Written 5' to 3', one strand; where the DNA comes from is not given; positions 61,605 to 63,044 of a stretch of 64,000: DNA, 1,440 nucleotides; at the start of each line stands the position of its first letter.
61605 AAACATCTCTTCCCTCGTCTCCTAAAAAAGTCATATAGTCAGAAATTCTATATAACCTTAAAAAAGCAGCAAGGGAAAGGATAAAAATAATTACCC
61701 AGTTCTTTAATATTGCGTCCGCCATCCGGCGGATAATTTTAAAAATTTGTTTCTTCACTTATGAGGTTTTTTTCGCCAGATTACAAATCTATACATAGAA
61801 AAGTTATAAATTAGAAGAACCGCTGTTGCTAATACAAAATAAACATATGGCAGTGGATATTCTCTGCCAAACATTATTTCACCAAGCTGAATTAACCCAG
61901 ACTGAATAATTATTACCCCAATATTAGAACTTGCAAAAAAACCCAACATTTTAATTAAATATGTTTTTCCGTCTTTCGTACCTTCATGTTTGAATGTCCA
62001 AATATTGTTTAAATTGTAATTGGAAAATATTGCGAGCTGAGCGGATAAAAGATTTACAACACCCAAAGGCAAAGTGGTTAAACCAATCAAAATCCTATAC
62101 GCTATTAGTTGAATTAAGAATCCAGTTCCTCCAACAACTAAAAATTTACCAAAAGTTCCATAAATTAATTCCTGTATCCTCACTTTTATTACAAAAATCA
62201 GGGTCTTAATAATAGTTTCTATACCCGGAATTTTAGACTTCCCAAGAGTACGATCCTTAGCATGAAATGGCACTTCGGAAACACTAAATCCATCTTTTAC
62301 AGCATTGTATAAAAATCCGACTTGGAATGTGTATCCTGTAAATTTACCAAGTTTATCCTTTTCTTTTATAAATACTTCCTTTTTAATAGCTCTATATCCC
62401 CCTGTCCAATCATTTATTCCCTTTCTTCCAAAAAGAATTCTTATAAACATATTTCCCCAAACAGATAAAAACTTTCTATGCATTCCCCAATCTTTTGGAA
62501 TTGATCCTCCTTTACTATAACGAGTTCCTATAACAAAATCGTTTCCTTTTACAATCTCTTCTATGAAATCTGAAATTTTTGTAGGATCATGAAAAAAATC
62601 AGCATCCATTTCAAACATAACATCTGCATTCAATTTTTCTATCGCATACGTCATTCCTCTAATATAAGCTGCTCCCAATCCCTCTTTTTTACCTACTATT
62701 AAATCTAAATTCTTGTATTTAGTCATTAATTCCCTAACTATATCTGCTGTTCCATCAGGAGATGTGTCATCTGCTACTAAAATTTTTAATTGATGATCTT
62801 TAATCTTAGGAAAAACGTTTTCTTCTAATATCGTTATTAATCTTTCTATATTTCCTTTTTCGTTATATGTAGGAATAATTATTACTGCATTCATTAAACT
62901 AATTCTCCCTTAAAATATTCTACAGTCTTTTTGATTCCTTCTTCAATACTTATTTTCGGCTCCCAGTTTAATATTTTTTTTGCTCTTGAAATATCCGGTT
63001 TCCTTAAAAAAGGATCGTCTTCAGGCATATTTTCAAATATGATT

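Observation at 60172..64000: Compact Arn/Gtr-like three-step module: sugar-nucleotide enzyme, GtrB-GtrA fusion, GT-C transferase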

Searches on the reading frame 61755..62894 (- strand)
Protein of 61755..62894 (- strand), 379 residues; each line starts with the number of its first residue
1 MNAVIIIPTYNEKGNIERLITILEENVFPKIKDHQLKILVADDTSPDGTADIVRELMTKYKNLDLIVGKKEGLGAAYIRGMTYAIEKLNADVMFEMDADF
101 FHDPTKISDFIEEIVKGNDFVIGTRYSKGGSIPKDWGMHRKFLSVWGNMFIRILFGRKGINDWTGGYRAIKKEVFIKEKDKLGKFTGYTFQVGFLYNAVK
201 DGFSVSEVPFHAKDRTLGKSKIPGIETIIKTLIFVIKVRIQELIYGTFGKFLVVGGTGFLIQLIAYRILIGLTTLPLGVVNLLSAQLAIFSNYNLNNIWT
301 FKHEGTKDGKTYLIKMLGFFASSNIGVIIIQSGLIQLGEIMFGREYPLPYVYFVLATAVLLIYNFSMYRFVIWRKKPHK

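Call 4: search_protein_families(library=pfam, proteins=[window:61755-62894:-], max_evalue=0.01)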
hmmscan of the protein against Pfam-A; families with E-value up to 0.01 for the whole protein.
window:61755-62894:- (379 aa): 3 families
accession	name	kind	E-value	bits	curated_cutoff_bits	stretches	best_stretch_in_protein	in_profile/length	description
PF00535.33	Glycos_transf_2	-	5.4e-25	88.7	23.3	1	5-176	2-165/168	Glycosyl transferase family 2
PF04138.20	GtrA_DPMS_TM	-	6.2e-14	52.6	26.1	1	250-373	1-117/117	GtrA/DPMS, transmembrane domain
PF10111.15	Glyco_tranf_2_2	-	0.00087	19.3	27.3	1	5-108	2-100/276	Glycosyltransferase like family 2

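Call 5: search_protein_families(library=ncbifam, proteins=[window:61755-62894:-], max_evalue=0.01)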
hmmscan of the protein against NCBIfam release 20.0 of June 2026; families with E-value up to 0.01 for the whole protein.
window:61755-62894:- (379 aa): 16 families
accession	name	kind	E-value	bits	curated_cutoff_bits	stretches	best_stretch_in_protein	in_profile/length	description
TIGR04182.1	glyco_TIGR04182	equivalog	3e-16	59.7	325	1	4-284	3-265/293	S-layer glycoprotein N-glycosyltransferase AglJ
NF047588.1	GlcsyltransPgfSStrep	equivalog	2e-11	43.7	500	1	1-148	1-143/308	glycosyltransferase PgfS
NF058614.1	PPMAGASynPpgS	equivalog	6.5e-11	42.1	370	1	4-212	3-196/226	polyprenyl-phospho-N-acetylgalactosaminyl synthase PpgS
NF041391.1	DPhHxTase_Halo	equivalog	2.6e-10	39.6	375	1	9-229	3-199/213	dolichyl-phosphate hexose transferase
NF007986.1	PRK10714.1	equivalog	3.5e-10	39.4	529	1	4-284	9-273/316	undecaprenyl-phosphate 4-deoxy-4-formamido-L-arabinose transferase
TIGR03469.1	HpnB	hypoth_equivalog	7.3e-08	31.8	379.25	1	4-116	47-162/386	hopene-associated glycosyltransferase HpnB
TIGR03937.1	PgaC_IcaA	equivalog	2.2e-07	30.2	422.3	1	4-117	48-153/407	poly-beta-1,6-N-acetyl-D-glucosamine synthase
NF041875.1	EPS_EpsD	equivalog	5.2e-07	29.4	370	1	5-113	3-103/325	exopolysaccharide biosynthesis glycosyltransferase EpsD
NF038302.1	EPS_HpsE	equivalog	7.1e-07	28.5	300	1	3-104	3-101/307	hormogonium polysaccharide biosynthesis glycosyltransferase HpsE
TIGR04283.1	glyco_like_mftF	equivalog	1e-05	25.3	182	1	5-60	3-53/221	TIGR04283 family arsenosugar biosynthesis glycosyltransferase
NF047683.1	TeichurnBiosyTuaG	equivalog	6.5e-05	22.7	400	1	4-114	9-111/252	teichuronic acid biosynthesis protein TuaG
NF007482.0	PRK10073.1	equivalog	8.1e-05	21.8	423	1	4-88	9-88/334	glycosyltransferase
NF050050.1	ProtGlycPglI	equivalog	0.00017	21.1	500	1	5-123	6-117/306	GalNAc(5)-diNAcBac-PP-undecaprenol beta-1,3-glucosyltransferase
TIGR01556.1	rhamnosyltran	subfamily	0.0027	16.9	200.55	1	27-100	13-84/281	rhamnosyltransferase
NF045692.1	OglycostaseCruG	equivalog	0.0044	16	600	1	4-111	44-149/386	2'-O-glycosyltransferase CruG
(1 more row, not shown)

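Call 8: search_solved_structures(query=window:61755-62894:-, max_evalue=0.001, show_alignments=1)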
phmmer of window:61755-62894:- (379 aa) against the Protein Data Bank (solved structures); distinct sequences matched with E-value up to 0.001: 11.
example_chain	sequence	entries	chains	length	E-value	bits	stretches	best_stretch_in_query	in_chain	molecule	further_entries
5mlz_A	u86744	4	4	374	2.2e-32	115.9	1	3-326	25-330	Dolichol monophosphate mannose synthase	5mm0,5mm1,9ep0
9bhc_C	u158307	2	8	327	4.7e-07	32.6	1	4-284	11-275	Undecaprenyl-phosphate 4-deoxy-4-formamido-L-arabinose transferase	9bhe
8vxh_A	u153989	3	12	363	6.7e-07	32.1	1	4-284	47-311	Undecaprenyl-phosphate 4-deoxy-4-formamido-L-arabinose transferase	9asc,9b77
9hwj_A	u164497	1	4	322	1.5e-06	30.9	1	4-283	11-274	Undecaprenyl-phosphate 4-deoxy-4-formamido-L-arabinose transferase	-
5eke_A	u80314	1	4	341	1.9e-05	27.3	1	4-149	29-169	Uncharacterized glycosyltransferase sll0501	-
9nye_A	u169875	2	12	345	2.1e-05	27.2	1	4-149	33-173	Glycosyltransferase sll0501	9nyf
5ekp_C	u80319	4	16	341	2.1e-05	27.1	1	4-149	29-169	Uncharacterized glycosyltransferase sll0501 | Glycosyltransferase sll0501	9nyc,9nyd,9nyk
2z87_A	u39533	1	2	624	4.1e-05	26.2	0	5-125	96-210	Chondroitin synthase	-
2z86_A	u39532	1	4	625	4.1e-05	26.2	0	5-125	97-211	Chondroitin synthase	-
6yv7_B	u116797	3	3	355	0.00062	22.3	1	4-100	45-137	Glycosyl transferase, family 2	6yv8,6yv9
6yv7_A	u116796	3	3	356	0.00062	22.3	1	4-100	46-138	Glycosyl transferase, family 2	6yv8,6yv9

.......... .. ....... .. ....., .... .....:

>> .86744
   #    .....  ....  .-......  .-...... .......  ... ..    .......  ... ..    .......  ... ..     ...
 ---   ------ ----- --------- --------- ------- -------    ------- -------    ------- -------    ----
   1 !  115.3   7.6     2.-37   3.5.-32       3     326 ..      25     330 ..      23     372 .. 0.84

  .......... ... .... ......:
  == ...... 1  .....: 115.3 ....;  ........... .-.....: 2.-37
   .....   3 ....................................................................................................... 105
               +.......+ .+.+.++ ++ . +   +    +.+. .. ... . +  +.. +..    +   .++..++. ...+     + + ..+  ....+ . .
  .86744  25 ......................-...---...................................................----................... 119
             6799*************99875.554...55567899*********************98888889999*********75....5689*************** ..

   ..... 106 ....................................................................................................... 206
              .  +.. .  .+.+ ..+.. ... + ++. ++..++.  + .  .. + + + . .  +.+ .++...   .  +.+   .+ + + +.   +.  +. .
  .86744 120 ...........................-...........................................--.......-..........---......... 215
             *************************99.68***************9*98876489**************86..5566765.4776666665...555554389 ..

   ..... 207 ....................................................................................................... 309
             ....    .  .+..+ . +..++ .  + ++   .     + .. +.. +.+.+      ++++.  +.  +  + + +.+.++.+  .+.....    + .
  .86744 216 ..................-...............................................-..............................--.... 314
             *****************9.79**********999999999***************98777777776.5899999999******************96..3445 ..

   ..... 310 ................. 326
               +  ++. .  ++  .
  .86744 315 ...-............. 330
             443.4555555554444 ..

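Call 19: find_homologous_proteins(query=window:61755-62894:-, max_evalue=1e-20)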
Query window:61755-62894:- (379 aa): 7723 proteins with E <= 1e-20 among 8000 candidates; the best 120 are listed.
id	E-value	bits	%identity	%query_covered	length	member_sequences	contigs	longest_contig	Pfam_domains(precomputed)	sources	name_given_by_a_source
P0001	2.0e-249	845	100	100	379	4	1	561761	PF04138.21,PF00535.33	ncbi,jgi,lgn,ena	-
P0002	7.4e-217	738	85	100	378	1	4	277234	PF04138.21,PF00535.33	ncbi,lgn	-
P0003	4.4e-215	732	85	100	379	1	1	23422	PF04138.21,PF00535.33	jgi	jgi:dolichol-phosphate mannosyltransferase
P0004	1.1e-213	728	83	100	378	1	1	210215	PF04138.21,PF00535.33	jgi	-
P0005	1.6e-213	727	83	100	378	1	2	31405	PF04138.21,PF00535.33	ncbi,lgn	-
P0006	1.1e-212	724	83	100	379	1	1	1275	PF04138.21,PF00535.33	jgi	jgi:dolichol-phosphate mannosyltransferase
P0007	7.9e-211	718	83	100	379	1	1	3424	PF04138.21,PF00535.33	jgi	jgi:dolichol-phosphate mannosyltransferase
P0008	1.7e-205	701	80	100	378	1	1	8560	PF04138.21,PF00535.33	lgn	-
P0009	1.0e-193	662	76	100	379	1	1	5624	PF04138.21,PF00535.33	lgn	-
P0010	5.3e-193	659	77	100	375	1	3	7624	PF04138.21,PF00535.33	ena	-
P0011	1.4e-192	658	77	100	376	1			PF04138.21,PF00535.33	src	-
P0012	4.5e-192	656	76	100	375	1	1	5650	PF04138.21,PF00535.33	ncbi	-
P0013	5.1e-192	656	77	100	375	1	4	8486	PF04138.21,PF00535.33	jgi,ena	-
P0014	2.0e-191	654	76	100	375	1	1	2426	PF04138.21,PF00535.33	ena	-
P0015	6.1e-191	653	76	100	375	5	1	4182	PF04138.21,PF00535.33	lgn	-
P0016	1.6e-190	651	76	100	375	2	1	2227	PF04138.21,PF00535.33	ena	-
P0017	5.1e-190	650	76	100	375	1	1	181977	PF04138.21,PF00535.33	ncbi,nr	ncbi:MAG: glycosyltransferase [Candidatus Levybacteria bacterium]|nr:glycosyltransferase [Candidatus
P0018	7.9e-190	649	76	100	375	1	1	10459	PF04138.21,PF00535.33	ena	-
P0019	4.2e-189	647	75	100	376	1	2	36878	PF04138.21,PF00535.33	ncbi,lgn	-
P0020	1.2e-188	645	75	100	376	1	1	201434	PF10111.15,PF04138.21,PF00535.33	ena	-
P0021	7.1e-188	643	76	100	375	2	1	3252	PF04138.21,PF00535.33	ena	-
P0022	1.8e-187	641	75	100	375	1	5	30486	PF04138.21,PF00535.33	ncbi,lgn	-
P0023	2.4e-187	641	76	100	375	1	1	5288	PF04138.21,PF00535.33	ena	-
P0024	2.5e-187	641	76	100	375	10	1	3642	PF04138.21,PF00535.33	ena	-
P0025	4.1e-187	640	75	100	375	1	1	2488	PF04138.21,PF00535.33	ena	-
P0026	3.3e-186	637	74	100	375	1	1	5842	PF04138.21,PF00535.33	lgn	-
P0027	3.3e-184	631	74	100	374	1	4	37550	PF04138.21,PF00535.33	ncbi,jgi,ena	-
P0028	4.8e-184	630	74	100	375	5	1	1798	PF04138.21,PF00535.33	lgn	-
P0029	5.1e-184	630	75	99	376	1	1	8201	PF04138.21,PF00535.33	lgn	-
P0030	8.5e-182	623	74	100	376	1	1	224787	PF04138.21,PF00535.33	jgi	jgi:dolichol-phosphate mannosyltransferase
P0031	1.1e-180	619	70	100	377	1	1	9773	PF10111.15,PF04138.21,PF00535.33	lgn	-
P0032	6.6e-179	613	71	100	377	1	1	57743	PF04138.21,PF00535.33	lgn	-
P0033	1.1e-178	612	70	100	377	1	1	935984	PF04138.21,PF00535.33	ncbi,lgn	-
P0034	9.0e-178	609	71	100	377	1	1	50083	PF04138.21,PF00535.33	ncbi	-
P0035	2.9e-177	608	70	100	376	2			PF10111.15,PF04138.21,PF00535.33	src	-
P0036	4.7e-177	607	70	100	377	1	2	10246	PF04138.21,PF00535.33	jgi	-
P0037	5.4e-176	603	69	100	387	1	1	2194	PF04138.21,PF00535.33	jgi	jgi:dolichol-phosphate mannosyltransferase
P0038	1.1e-175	602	70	100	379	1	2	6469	PF04138.21,PF00535.33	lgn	-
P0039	2.7e-175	601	69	100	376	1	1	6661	PF04138.21,PF00535.33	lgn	-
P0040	5.7e-175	600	70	100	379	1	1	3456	PF04138.21,PF00535.33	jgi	jgi:dolichol-phosphate mannosyltransferase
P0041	6.6e-175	600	69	100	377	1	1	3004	PF04138.21,PF00535.33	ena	-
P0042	6.7e-175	600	71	99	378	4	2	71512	PF04138.21,PF00535.33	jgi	jgi:dolichol-phosphate mannosyltransferase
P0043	3.0e-174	598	69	100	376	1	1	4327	PF04138.21,PF00535.33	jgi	-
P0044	1.6e-173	595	69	100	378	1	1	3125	PF04138.21,PF00535.33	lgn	-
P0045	2.4e-173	595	68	100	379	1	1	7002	PF04138.21,PF00535.33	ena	-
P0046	3.6e-173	594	68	100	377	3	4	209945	PF04138.21,PF00535.33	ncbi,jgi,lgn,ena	-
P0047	5.6e-173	594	68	100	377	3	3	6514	PF04138.21,PF00535.33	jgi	jgi:dolichol-phosphate mannosyltransferase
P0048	1.1e-172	593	69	100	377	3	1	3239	PF04138.21,PF00535.33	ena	-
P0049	3.5e-172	591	68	100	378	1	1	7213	PF04138.21,PF00535.33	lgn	-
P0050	4.9e-172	590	68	100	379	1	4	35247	PF04138.21,PF00535.33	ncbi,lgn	-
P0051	1.5e-171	589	68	100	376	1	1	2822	PF10111.15,PF04138.21,PF00535.33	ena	-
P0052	2.0e-171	588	69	100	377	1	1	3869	PF04138.21,PF00535.33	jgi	jgi:dolichol-phosphate mannosyltransferase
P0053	6.8e-171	587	69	100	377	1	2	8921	PF04138.21,PF00535.33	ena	-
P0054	1.4e-170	586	67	100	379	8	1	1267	PF04138.21,PF00535.33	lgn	-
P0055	8.5e-170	583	68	100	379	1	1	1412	PF04138.21,PF00535.33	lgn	-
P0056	1.9e-169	582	68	100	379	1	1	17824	PF04138.21,PF00535.33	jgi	jgi:dolichol-phosphate mannosyltransferase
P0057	3.7e-169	581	68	100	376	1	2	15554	PF10111.15,PF04138.21,PF00535.33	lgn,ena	-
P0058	4.5e-169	581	68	100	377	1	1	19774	PF04138.21,PF00535.33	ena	-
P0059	5.9e-169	580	68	100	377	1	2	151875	PF04138.21,PF00535.33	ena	-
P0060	6.8e-169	580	68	100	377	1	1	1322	PF04138.21,PF00535.33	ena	-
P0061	1.2e-168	579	68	100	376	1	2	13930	PF10111.15,PF04138.21,PF00535.33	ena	-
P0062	1.5e-168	579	67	100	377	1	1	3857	PF04138.21,PF00535.33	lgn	-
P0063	1.6e-168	579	68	100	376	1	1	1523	PF04138.21,PF00535.33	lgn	-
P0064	1.6e-168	579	67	100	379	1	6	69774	PF04138.21,PF00535.33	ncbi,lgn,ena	ncbi:MAG: glycosyltransferase family 2 protein [Patescibacteria group bacterium]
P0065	2.6e-168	578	68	100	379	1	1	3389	PF04138.21,PF00535.33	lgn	-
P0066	3.3e-168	578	69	100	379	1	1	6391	PF04138.21,PF00535.33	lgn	-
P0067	3.7e-168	578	66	99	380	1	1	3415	PF04138.21,PF00535.33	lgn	-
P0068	4.2e-168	578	67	100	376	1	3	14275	PF10111.15,PF04138.21,PF00535.33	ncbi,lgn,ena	-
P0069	7.3e-168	577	66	100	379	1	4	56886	PF04138.21,PF00535.33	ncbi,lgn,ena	-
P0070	7.6e-168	577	66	99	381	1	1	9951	PF04138.21,PF00535.33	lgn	-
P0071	1.4e-167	576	67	100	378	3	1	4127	PF04138.21,PF00535.33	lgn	-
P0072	1.6e-167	576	68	100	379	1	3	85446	PF04138.21,PF00535.33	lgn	-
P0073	2.1e-167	575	67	100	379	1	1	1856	PF04138.21,PF00535.33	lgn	-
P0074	2.3e-167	575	68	100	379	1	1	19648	PF04138.21,PF00535.33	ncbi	-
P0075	2.6e-167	575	68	100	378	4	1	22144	PF04138.21,PF00535.33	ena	-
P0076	3.3e-167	575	68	100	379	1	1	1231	PF04138.21,PF00535.33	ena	-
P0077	4.5e-167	574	67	100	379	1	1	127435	PF04138.21,PF00535.33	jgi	-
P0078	4.6e-167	574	67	100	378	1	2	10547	PF04138.21,PF00535.33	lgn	-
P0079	1.1e-166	573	68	100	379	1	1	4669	PF04138.21,PF00535.33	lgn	-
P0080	1.4e-166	573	68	100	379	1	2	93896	PF04138.21,PF00535.33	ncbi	-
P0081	1.9e-166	572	67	100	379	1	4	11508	PF04138.21,PF00535.33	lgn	-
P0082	2.0e-166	572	66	99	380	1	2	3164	PF04138.21,PF00535.33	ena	-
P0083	2.5e-166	572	66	99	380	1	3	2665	PF04138.21,PF00535.33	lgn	-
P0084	2.9e-166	571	66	100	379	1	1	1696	PF04138.21,PF00535.33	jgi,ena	-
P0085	3.7e-166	571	66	100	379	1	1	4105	PF04138.21,PF00535.33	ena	-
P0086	5.7e-166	571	68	100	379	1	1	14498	PF04138.21,PF00535.33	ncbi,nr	ncbi:MAG: glycosyltransferase [Patescibacteria group bacterium]|nr:glycosyltransferase [Patescibacte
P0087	6.0e-166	570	68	100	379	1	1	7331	PF04138.21,PF00535.33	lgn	-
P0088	1.2e-165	569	66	99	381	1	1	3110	PF04138.21,PF00535.33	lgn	-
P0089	1.5e-165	569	68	100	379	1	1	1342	PF04138.21,PF00535.33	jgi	-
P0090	2.6e-165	568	65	100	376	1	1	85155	PF10111.15,PF04138.21,PF00535.33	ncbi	-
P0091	2.6e-165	568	67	100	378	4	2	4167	PF04138.21,PF00535.33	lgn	-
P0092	2.8e-165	568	68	100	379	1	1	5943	PF04138.21,PF00535.33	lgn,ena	-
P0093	4.3e-165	568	67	100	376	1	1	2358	PF10111.15,PF04138.21,PF00535.33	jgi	jgi:dolichol-phosphate mannosyltransferase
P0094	5.0e-165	567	67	100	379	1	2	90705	PF04138.21,PF00535.33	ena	-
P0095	5.6e-165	567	66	100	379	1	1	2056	PF04138.21,PF00535.33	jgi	jgi:dolichol-phosphate mannosyltransferase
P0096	6.7e-165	567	67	100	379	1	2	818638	PF04138.21,PF00535.33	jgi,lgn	jgi:dolichol-phosphate mannosyltransferase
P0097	1.2e-164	566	66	100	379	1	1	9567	PF04138.21,PF00535.33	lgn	-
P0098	1.6e-164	566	66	100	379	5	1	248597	PF04138.21,PF00535.33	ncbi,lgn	-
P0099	1.9e-164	566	66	100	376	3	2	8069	PF04138.21,PF00535.33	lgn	-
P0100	1.9e-164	566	65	100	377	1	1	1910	PF10111.15,PF04138.21,PF00535.33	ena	-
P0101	2.1e-164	565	65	100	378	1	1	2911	PF04138.21,PF00535.33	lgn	-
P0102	2.4e-164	565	67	100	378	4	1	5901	PF04138.21,PF00535.33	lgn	-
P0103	2.7e-164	565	67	100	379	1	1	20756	PF04138.21,PF00535.33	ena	-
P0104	8.1e-164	563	67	100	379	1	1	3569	PF04138.21,PF00535.33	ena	-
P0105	3.3e-163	561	64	99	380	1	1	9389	PF04138.21,PF00535.33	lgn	-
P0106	2.8e-162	558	66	100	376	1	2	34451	PF04138.21,PF00535.33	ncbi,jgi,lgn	-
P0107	1.2e-161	556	64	100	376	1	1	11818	PF10111.15,PF04138.21,PF00535.33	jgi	jgi:dolichol-phosphate mannosyltransferase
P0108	1.3e-161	556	65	99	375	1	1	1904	PF04138.21,PF00535.33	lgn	-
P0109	2.4e-161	555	65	100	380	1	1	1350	PF04138.21,PF00535.33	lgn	-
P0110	4.0e-161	555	66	100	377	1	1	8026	PF10111.15,PF04138.21,PF00535.33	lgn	-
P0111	9.0e-161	553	63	100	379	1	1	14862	PF04138.21,PF00535.33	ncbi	-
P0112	1.4e-160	553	65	100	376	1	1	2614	PF04138.21,PF00535.33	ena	-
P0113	4.0e-160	551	63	99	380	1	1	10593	PF04138.21,PF00535.33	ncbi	-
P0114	1.1e-159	550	65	100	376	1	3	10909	PF04138.21,PF00535.33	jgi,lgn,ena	jgi:dolichol-phosphate mannosyltransferase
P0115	3.2e-159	548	65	99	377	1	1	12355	PF04138.21,PF00535.33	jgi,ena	-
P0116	4.7e-159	548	70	91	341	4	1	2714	PF04138.21,PF00535.33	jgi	-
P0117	1.0e-158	547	64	100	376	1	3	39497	PF04138.21,PF00535.33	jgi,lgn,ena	jgi:dolichol-phosphate mannosyltransferase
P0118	1.6e-158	546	64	100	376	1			PF04138.21,PF00535.33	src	-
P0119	3.1e-158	545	65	99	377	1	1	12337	PF04138.21,PF00535.33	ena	-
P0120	5.2e-158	544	64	100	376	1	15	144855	PF04138.21,PF00535.33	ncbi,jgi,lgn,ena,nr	ncbi:MAG TPA: glycosyltransferase [Patescibacteria group bacterium]|jgi:dolichol-phosphate mannosylt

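Call 22: find_related_loci(query=A1, collection=genome_contigs, flank=10000)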
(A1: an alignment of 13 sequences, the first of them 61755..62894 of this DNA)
Query A1 (379 aa) in genome_contigs; peptide patterns used: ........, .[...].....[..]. (x = any residue, [..] = any of these).
387 stretches matched a pattern; 350 encode a relative of the query (tblastn E <= 1e-3); the best 80 are kept; 80 distinct loci.
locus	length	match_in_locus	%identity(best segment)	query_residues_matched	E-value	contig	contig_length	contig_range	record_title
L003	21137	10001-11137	84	1-379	0e+0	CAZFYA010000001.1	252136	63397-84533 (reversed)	MAG TPA_asm: uncultured Gammaproteobacteria bacterium isolate SRP239243_co2_396 genome assembly, contig: NODE_17_length_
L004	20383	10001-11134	83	1-378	0e+0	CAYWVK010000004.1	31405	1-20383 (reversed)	MAG TPA_asm: uncultured Gammaproteobacteria bacterium isolate SRP192927_co6_216 genome assembly, contig: NODE_2599_lengt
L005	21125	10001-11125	76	1-379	0e+0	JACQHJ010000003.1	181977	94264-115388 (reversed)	MAG: Candidatus Levyibacteriota bacterium isolate NC_groundwater_1096_Ag_S2p5_37_166 S_2p5_S6_coassembly_k141_1322597, w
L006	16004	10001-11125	75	1-378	0e+0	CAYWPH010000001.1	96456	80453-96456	MAG TPA_asm: uncultured Gammaproteobacteria bacterium isolate SRP302447_co3_825 genome assembly, contig: NODE_614_length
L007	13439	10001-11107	75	8-379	0e+0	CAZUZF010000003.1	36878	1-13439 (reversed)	MAG TPA_asm: uncultured Gammaproteobacteria bacterium isolate binchicken_co38_1268 genome assembly, contig: NODE_2377_le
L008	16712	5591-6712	74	1-378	0e+0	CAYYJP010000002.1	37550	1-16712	MAG TPA_asm: uncultured Gammaproteobacteria bacterium isolate SRP050083_co7_164 genome assembly, contig: NODE_815_length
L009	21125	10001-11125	74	1-379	0e+0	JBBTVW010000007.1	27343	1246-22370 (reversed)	MAG: Patescibacteria group bacterium isolate H43-bin095_1 H43_bin095_1_000000000007, whole genome shotgun sequence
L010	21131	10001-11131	70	1-379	0e+0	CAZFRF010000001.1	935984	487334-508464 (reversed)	MAG TPA_asm: uncultured Gammaproteobacteria bacterium isolate SRP292972_co1_100 genome assembly, contig: NODE_5_length_9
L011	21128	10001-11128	69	1-378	0e+0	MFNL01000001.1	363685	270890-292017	MAG: Candidatus Levybacteria bacterium RIFCSPHIGHO2_01_FULL_37_17 rifcsphigho2_01_scaffold_35, whole genome shotgun sequ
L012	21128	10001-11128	70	1-378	2e-176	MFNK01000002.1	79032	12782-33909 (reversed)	MAG: Candidatus Levybacteria bacterium RIFCSPHIGHO2_01_FULL_36_15b rifcsphigho2_01_scaffold_1395, whole genome shotgun s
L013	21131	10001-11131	71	1-379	2e-175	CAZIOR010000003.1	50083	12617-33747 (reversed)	MAG TPA_asm: uncultured Gammaproteobacteria bacterium isolate SRP298887_co1_352 genome assembly, contig: NODE_410_length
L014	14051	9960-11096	67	1-379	2e-174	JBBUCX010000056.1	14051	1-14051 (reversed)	MAG: Patescibacteria group bacterium isolate H51-bin115_1 H51_bin115_1_000000000056, whole genome shotgun sequence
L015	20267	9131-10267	66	1-379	2e-174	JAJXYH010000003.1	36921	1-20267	MAG: bacterium isolate BP6.bin75 NODE_1527_length_36921_cov_1.852231, whole genome shotgun sequence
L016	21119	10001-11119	63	1-373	3e-162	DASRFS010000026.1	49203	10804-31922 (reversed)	MAG TPA_asm: Patescibacteria group bacterium isolate SMAG_U10038 k141_2372579, whole genome shotgun sequence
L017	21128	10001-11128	64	1-379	2e-160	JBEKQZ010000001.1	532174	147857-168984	MAG: Candidatus Levyibacteriota bacterium isolate SPRUCE 49 SPRUCE_49_1, whole genome shotgun sequence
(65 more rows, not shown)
